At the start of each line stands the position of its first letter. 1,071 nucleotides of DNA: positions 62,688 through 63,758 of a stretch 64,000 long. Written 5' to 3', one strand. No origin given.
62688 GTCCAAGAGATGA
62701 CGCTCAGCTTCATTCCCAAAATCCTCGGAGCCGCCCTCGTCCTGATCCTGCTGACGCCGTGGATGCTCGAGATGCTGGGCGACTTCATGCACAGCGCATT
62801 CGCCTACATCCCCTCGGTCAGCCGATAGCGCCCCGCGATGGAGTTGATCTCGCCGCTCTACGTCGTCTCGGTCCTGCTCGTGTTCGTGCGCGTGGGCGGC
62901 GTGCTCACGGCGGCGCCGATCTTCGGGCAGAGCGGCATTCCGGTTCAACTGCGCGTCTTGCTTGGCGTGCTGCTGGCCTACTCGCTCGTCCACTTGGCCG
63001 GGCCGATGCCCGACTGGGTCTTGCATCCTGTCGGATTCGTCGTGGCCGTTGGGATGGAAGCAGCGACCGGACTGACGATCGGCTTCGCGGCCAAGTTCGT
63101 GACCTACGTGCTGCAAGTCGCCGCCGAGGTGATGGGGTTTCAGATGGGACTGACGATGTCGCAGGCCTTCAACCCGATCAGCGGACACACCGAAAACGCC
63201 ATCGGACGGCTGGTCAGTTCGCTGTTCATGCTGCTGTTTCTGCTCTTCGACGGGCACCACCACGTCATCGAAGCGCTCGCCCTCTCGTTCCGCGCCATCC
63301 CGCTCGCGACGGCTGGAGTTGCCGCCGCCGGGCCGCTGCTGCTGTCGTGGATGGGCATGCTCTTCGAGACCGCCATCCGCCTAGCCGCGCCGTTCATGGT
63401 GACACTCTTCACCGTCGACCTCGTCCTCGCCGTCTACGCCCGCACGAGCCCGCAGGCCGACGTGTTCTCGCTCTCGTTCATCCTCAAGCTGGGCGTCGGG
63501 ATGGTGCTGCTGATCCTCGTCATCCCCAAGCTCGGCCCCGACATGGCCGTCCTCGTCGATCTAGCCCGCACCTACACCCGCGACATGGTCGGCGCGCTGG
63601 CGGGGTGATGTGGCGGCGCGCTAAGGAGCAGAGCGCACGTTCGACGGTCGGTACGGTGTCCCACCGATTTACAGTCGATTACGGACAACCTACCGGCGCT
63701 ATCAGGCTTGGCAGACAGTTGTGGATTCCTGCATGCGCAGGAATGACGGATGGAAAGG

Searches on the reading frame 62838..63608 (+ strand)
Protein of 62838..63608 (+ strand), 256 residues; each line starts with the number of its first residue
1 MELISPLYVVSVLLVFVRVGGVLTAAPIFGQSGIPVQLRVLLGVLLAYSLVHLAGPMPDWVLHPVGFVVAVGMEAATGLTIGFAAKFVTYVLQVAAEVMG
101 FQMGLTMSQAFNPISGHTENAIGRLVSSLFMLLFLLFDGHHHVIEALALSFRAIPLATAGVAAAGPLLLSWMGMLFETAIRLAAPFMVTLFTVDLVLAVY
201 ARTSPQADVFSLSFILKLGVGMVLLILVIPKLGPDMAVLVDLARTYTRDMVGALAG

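Call 41: find_encoding_contigs(protein=window:62838-63608:+, flank=10000, max_places=3)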
Protein window:62838-63608:+ (256 aa): no gene with exactly this product is on record in the collection.
